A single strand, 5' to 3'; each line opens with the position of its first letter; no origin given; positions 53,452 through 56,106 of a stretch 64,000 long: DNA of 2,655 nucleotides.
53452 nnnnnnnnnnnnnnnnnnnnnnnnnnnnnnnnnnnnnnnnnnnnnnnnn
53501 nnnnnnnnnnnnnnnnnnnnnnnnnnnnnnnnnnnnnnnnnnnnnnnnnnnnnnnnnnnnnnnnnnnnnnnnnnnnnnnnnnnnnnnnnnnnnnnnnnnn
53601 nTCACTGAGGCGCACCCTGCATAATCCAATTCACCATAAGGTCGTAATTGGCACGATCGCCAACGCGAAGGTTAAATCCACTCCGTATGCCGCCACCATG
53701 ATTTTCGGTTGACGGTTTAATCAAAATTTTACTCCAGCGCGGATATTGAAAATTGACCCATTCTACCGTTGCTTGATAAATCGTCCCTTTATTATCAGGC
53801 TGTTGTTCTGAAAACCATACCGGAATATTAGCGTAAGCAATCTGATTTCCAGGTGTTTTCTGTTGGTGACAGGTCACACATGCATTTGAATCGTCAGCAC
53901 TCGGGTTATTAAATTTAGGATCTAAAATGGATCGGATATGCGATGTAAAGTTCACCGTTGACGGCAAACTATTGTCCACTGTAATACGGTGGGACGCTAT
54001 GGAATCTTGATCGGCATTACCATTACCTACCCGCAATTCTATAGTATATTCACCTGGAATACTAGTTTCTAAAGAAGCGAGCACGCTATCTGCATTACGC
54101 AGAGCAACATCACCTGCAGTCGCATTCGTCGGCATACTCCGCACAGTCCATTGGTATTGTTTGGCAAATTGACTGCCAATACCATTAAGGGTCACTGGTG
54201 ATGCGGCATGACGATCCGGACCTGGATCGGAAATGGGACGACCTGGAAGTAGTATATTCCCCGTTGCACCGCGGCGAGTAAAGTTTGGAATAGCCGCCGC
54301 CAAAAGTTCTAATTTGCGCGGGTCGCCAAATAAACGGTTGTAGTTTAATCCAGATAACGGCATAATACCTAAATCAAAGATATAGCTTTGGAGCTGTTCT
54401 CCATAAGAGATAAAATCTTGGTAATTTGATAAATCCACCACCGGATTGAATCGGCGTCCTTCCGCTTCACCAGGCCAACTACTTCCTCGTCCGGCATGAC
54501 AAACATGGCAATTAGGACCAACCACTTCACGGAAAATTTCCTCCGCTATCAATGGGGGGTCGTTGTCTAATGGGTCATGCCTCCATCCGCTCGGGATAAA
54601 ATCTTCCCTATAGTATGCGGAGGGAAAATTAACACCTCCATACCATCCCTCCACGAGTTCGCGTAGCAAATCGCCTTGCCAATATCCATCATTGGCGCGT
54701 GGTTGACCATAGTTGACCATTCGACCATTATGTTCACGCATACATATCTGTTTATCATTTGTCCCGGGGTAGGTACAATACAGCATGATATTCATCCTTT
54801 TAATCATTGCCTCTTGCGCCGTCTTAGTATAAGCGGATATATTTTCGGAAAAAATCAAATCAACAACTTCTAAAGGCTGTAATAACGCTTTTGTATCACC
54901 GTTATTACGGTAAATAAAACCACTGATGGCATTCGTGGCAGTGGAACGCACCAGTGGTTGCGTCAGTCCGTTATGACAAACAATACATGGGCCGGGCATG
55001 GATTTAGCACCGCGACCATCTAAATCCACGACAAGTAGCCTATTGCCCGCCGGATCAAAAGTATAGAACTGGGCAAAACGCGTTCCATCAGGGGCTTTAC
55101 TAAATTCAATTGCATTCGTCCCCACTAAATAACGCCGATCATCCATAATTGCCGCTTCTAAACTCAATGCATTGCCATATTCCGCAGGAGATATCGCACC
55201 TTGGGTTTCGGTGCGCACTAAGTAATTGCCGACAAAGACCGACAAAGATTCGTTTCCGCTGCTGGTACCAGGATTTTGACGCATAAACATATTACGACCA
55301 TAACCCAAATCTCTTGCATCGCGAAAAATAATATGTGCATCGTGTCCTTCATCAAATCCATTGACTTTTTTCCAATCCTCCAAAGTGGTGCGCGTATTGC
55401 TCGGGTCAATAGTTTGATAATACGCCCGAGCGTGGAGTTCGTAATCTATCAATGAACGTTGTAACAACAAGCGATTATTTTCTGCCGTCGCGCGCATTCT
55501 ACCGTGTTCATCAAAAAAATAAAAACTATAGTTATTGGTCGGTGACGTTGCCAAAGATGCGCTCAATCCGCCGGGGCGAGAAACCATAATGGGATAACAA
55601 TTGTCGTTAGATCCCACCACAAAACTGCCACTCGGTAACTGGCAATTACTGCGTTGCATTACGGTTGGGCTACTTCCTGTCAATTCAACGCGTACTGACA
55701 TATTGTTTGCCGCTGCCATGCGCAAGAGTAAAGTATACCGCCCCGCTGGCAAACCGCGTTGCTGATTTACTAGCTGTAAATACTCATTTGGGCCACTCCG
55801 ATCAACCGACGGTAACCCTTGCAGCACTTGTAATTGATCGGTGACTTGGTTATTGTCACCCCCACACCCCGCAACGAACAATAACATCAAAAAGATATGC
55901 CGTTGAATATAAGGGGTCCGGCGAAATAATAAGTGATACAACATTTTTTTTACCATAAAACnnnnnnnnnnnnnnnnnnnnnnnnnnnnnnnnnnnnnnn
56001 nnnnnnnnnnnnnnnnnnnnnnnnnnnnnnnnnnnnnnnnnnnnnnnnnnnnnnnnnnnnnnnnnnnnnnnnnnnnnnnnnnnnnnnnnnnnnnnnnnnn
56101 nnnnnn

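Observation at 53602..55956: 784-aa lipoprotein with exactly three CXXCH motifs and few other cysteines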

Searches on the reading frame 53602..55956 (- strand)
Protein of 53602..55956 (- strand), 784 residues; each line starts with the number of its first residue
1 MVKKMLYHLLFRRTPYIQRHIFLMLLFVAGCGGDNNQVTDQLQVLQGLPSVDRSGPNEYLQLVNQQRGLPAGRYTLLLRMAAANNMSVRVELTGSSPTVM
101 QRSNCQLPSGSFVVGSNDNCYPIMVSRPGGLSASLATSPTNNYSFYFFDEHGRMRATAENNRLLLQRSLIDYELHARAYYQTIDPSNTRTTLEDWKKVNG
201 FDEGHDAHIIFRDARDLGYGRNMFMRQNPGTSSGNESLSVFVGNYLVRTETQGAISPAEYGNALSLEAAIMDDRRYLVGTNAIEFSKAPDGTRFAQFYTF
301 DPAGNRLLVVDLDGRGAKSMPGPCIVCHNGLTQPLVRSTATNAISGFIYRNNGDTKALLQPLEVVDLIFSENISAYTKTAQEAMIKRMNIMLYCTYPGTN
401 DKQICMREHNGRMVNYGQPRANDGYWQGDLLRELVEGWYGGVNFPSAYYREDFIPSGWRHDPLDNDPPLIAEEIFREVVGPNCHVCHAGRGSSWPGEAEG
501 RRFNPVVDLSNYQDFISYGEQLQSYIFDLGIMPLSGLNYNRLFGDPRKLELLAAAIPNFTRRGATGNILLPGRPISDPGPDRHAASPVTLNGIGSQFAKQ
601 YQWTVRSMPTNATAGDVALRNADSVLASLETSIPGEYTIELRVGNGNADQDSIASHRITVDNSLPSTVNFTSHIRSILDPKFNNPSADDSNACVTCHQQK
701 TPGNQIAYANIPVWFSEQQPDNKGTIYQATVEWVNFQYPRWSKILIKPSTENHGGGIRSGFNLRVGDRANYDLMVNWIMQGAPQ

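Call 4: search_protein_families(library=pfam, proteins=[window:53602-55956:-], max_evalue=10)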
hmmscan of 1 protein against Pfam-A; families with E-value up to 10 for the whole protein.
window:53602-55956:- (784 aa): 5 families
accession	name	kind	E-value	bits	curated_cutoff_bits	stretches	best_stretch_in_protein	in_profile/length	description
PF14522.11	Cytochrome_C7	-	0.012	15.9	24.8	1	682-702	33-53/67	Cytochrome c7 and related cytochrome c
PF22113.1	Mtrc-MtrF_II-IV_dom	-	0.085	12.8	30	1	686-701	24-39/176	Outer membrane cytochrome MtrC/MtrF-like, domains II/IV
PF14347.11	DUF4399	-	0.17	12.7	28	0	633-660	59-88/91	Domain of unknown function (DUF4399)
PF21342.2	SoxA-TsdA_cyt-c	-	0.6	10.6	27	1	682-718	6-42/88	SoxA/TsdA, cytochrome c domain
PF09699.15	Paired_CXXCH_1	-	3.8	7.7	20.6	0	687-700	26-39/41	Doubled CXXCH motif (Paired_CXXCH_1)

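Call 5: search_protein_families(library=ncbifam, proteins=[window:53602-55956:-], max_evalue=10)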
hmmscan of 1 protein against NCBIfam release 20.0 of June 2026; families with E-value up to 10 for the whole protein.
window:53602-55956:- (784 aa): 2 families
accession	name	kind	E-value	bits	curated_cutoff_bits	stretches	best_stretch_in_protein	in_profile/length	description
TIGR03153.1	cytochr_NrfH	equivalog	0.0032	17.5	134.2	1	285-340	69-121/138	cytochrome c nitrite reductase small subunit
NF008750.0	PRK11784.1-2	equivalog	0.25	10.4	241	1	344-400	48-100/346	tRNA 2-selenouridine(34) synthase MnmH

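Call 7: find_homologous_proteins(query=window:53602-55956:-)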
Query window:53602-55956:- (784 aa): 651 proteins with E <= 0.001 among 8000 candidates; the best 120 are listed.
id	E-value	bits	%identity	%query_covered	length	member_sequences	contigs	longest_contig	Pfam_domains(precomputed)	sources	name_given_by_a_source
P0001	0.0e+0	1841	100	100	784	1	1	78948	-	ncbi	-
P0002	2.2e-169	584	41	96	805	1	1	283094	-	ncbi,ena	-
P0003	1.6e-158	548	40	95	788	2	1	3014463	-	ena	-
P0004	1.8e-158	548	40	95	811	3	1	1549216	-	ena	-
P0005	1.6e-123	432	35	98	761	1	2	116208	PF13442.12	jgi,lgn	jgi:mono/diheme cytochrome c family protein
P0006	9.3e-119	416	34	97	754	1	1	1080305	-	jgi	jgi:mono/diheme cytochrome c family protein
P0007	1.4e-117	412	35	99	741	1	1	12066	-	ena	-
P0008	8.2e-117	410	36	97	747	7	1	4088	-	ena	-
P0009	3.4e-110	388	35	99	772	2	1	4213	-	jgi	-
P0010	6.1e-110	387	35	97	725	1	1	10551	PF22352.3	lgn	-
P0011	5.8e-106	374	35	98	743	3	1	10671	PF22352.3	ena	-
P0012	1.1e-105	373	34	98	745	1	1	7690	-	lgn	-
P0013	2.3e-104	369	34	94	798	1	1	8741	PF22352.3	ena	-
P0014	7.8e-104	367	34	98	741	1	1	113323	PF22352.3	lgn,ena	-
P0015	1.4e-103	366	34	97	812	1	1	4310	PF22352.3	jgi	jgi:hypothetical protein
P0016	2.2e-103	365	33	97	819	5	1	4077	PF22352.3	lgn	-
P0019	8.5e-103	363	33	98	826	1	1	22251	PF22352.3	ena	-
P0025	1.9e-101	359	33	97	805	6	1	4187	PF22352.3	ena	-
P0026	3.7e-101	358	33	93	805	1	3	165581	PF22352.3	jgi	-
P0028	5.9e-101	357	32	97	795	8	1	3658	PF22352.3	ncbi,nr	ncbi:MAG: hypothetical protein O7F15_05335, partial [Gammaproteobacteria bacterium]|nr:hypothetical 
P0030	8.3e-101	357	32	97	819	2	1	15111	PF22352.3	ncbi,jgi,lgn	jgi:cytochrome c1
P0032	1.1e-100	356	33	99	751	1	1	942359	PF22352.3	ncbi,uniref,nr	ncbi:MAG: hypothetical protein DIZ80_12010 [endosymbiont of Galathealinum brachiosum]|uniref:Cytochr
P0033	1.8e-100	356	34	93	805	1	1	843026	PF22352.3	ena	-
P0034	1.9e-100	356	36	79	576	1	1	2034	PF22352.3,PF13442.12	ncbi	ncbi:MAG: hypothetical protein ACRDJM_05485, partial [Actinomycetota bacterium]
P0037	2.5e-100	355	33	99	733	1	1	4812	PF13442.12,PF00034.27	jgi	jgi:hypothetical protein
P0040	3.6e-99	351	34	79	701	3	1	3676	PF22352.3,PF13442.12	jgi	-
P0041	4.1e-99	351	33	97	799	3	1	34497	PF22352.3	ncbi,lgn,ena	-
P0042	6.2e-99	351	32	97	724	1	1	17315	PF22352.3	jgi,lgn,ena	-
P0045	1.1e-98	350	33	98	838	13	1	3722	PF22352.3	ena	-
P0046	2.2e-98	349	33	96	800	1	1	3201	PF22352.3,PF13442.12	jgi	jgi:mono/diheme cytochrome c family protein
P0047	2.9e-98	348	32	99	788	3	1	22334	PF22352.3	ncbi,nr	ncbi:MAG: hypothetical protein JKY93_04380 [Gammaproteobacteria bacterium]|nr:hypothetical protein [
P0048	3.3e-98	348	32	98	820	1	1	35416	PF22352.3,PF13442.12,PF00034.27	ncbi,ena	-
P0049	4.2e-98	348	34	93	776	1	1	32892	PF22352.3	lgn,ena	-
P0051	8.5e-98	347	32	93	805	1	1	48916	PF22352.3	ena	-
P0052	2.2e-97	346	34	98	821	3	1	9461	PF22352.3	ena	-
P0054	3.4e-97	345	31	97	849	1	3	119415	PF22352.3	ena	-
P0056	2.0e-96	342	35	79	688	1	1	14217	PF22352.3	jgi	jgi:mono/diheme cytochrome c family protein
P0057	2.3e-96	342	33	93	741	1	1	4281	PF22352.3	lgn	-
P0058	2.4e-96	342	32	97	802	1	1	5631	PF22352.3,PF13442.12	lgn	-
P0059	3.8e-96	341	35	79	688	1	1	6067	PF22352.3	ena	-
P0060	4.0e-96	341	31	97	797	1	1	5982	PF22352.3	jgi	-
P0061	4.7e-96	341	34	79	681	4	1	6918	PF22352.3,PF13442.12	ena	-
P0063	5.4e-96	341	33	96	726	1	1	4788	PF22352.3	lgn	-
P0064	1.6e-95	339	32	97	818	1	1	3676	PF22352.3,PF13442.12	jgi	-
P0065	2.2e-95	339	32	97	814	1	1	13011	PF22352.3,PF13442.12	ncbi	ncbi:MAG: hypothetical protein AAF353_03420 [Pseudomonadota bacterium]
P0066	2.6e-95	339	31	96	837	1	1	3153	PF22352.3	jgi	-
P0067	2.6e-95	339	32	98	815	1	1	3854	PF22352.3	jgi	-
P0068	5.3e-95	338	32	96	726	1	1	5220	PF22352.3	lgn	-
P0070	1.4e-94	336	32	98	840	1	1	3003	PF22352.3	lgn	-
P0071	1.5e-94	336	32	98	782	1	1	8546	PF22352.3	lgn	-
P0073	1.5e-94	336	33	96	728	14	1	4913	PF22352.3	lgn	-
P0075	1.9e-94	336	35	79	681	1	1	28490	PF22352.3,PF13442.12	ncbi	-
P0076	2.1e-94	336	34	79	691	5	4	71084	PF22352.3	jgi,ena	jgi:mono/diheme cytochrome c family protein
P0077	2.5e-94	335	33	97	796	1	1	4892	PF22352.3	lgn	-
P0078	3.2e-94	335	31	97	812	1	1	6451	PF22352.3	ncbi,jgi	-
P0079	5.6e-94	334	32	97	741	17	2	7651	PF22352.3,PF00034.27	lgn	-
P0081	1.5e-93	333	35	79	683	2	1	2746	PF22352.3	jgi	-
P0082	1.5e-93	333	32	97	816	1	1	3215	PF22352.3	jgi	-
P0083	2.1e-93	332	34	79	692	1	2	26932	PF22352.3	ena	-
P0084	2.5e-93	332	32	97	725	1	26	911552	PF22352.3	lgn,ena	-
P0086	5.4e-93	331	33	97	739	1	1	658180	PF22352.3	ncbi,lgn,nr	ncbi:MAG: hypothetical protein PSX71_10030 [bacterium]|nr:hypothetical protein [bacterium]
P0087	5.9e-93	331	32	93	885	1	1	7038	PF22352.3,PF13442.12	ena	-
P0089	8.1e-93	330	33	97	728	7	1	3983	PF00034.27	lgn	-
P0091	2.1e-92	329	34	83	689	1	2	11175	PF22352.3,PF13442.12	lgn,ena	-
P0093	2.4e-92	329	32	97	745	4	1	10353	PF00034.27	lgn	-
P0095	2.7e-92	329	32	96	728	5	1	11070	PF22352.3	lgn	-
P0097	3.5e-92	328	33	83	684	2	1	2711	PF22352.3,PF13442.12,PF00034.27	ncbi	-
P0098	4.0e-92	328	32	97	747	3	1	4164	PF22352.3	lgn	-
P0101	5.4e-92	328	34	79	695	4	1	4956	PF22352.3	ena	-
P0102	5.5e-92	328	32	97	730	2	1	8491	PF22352.3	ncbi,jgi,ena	jgi:hypothetical protein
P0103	8.2e-92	327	32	97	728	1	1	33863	PF00034.27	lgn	-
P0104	1.1e-91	327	34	77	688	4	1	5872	PF22352.3,PF13442.12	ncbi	ncbi:MAG: hypothetical protein PVI70_15370 [Gammaproteobacteria bacterium]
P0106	1.5e-91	326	32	98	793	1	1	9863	PF22352.3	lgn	-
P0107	1.8e-91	326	35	78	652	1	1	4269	PF22352.3,PF13442.12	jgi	jgi:mono/diheme cytochrome c family protein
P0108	1.8e-91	326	32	96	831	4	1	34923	PF22352.3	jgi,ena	-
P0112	2.1e-91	326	32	96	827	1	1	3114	PF22352.3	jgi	jgi:hypothetical protein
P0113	2.3e-91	326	33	79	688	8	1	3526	PF22352.3,PF13442.12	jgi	-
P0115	1.5e-90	323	34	76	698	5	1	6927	PF22352.3,PF13442.12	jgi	jgi:mono/diheme cytochrome c family protein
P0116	3.2e-90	322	34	83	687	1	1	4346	PF22352.3,PF13442.12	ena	-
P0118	4.3e-90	321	32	93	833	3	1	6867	PF22352.3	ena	-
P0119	4.7e-90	321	35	78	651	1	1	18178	PF22352.3,PF13442.12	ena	-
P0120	5.5e-90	321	30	100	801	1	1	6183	PF22352.3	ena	-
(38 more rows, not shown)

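Call 9: find_encoding_contigs(protein=P0001, flank=10000, max_places=3)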
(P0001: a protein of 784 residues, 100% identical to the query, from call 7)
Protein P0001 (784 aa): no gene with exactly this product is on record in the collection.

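Call 11: find_encoding_contigs(protein=P0002, flank=10000, max_places=2)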
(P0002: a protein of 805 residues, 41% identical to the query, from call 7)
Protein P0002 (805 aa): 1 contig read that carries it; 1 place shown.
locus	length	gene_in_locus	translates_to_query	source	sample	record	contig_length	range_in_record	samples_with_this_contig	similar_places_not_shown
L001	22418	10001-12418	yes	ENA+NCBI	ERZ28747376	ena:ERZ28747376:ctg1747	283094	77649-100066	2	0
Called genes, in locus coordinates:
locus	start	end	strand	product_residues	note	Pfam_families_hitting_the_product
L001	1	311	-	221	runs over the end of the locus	PF13577:SnoaL_4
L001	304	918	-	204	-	PF01694:Rhomboid (weak)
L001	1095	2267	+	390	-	-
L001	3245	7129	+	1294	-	PF17892:Cadherin_5 (faint), PF17963:Big_9, PF17803:Cadherin_4 (weak), PF16184:Cadherin_3, PF17803:Cadherin_4, PF17963:Big_9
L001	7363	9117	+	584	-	-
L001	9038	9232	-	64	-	-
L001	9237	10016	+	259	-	-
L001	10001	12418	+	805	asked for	-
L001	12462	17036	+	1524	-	-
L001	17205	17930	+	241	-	-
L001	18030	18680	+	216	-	-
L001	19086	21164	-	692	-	PF00724:Oxidored_FMN, PF01207:Dus (weak), PF13738:Pyr_redox_3 (faint), PF00070:Pyr_redox (weak), PF03486:HI0933_like (weak), PF07992:Pyr_redox_2, PF12831:FAD_oxidored, PF00070:Pyr_redox, +4 more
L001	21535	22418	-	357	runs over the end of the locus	PF08331:QueG_DUF1730, PF13237:Fer4_10 (faint), PF13484:Fer4_16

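Call 12: find_encoding_contigs(protein=P0006, flank=10000, max_places=2)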
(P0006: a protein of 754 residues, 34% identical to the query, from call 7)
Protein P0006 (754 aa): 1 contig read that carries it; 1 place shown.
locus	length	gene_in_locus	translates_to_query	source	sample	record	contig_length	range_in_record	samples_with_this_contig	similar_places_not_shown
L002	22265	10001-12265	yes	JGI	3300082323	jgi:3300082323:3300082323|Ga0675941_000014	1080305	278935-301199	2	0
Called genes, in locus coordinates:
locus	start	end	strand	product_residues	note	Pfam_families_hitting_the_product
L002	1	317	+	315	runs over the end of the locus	PF01073:3Beta_HSD, PF01370:Epimerase, PF05368:NmrA (weak), PF13460:NAD_binding_10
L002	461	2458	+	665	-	PF00512:HisKA, PF00072:Response_reg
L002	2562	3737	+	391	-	PF00266:Aminotran_5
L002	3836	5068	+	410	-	PF01743:PolyA_pol, PF12627:PolyA_pol_RNAbd, PF01966:HD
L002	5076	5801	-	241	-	-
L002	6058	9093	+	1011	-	PF17892:Cadherin_5 (weak), PF17963:Big_9, PF17803:Cadherin_4 (weak), PF17963:Big_9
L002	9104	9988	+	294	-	-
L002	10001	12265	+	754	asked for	-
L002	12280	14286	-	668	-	-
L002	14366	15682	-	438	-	PF00037:Fer4 (weak), PF12797:Fer4_2 (weak), PF13237:Fer4_10, PF14697:Fer4_21 (weak), PF12838:Fer4_7 (weak), PF07992:Pyr_redox_2, PF13738:Pyr_redox_3, PF00070:Pyr_redox (weak), +4 more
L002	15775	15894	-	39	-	-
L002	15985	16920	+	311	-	-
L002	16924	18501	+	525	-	PF22113:Mtrc-MtrF_II-IV_dom (faint), PF02085:Cytochrom_CIII (faint), PF14522:Cytochrome_C7 (faint), PF14537:Cytochrom_c3_2 (faint)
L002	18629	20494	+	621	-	-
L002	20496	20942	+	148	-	-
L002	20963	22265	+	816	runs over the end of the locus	PF05036:SPOR (faint), PF13525:YfiO (weak)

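Call 13: find_encoding_contigs(protein=P0032, flank=10000, max_places=2)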
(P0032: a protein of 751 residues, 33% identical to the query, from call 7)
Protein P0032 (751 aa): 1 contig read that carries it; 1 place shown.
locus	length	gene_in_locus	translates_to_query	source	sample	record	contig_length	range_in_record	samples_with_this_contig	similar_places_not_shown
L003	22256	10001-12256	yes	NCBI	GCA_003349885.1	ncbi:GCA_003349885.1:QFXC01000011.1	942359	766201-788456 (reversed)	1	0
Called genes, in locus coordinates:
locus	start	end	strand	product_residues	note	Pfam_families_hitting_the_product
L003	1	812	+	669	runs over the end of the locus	PF00512:HisKA, PF00072:Response_reg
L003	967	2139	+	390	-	PF00266:Aminotran_5, PF00155:Aminotran_1_2 (weak), PF01053:Cys_Met_Meta_PP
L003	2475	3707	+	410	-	PF01743:PolyA_pol, PF12627:PolyA_pol_RNAbd, PF01966:HD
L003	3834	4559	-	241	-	-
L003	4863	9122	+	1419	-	PF17963:Big_9, PF17803:Cadherin_4, PF17892:Cadherin_5, PF17963:Big_9, PF17803:Cadherin_4, PF17892:Cadherin_5, PF17963:Big_9, PF17803:Cadherin_4, +13 more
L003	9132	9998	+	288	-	-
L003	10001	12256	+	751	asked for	PF22352:K319L-like_PKD (weak)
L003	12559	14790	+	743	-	PF02872:5_nucleotid_C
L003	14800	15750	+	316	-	PF12974:Phosphonate-bd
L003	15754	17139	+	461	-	PF00672:HAMP, PF07730:HisKA_3, PF02518:HATPase_c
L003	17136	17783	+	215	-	PF00072:Response_reg, PF00196:GerE, PF08281:Sigma70_r4_2 (weak)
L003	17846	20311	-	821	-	PF01590:GAF, PF13185:GAF_2, PF00989:PAS, PF08448:PAS_4, PF13426:PAS_9, PF00512:HisKA, PF02518:HATPase_c, PF00072:Response_reg, +3 more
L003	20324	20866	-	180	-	PF13686:DrsE_2, PF02635:DsrE (faint)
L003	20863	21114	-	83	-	PF01206:TusA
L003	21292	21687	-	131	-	PF04892:VanZ-LLP1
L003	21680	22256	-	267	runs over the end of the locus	PF02673:BacA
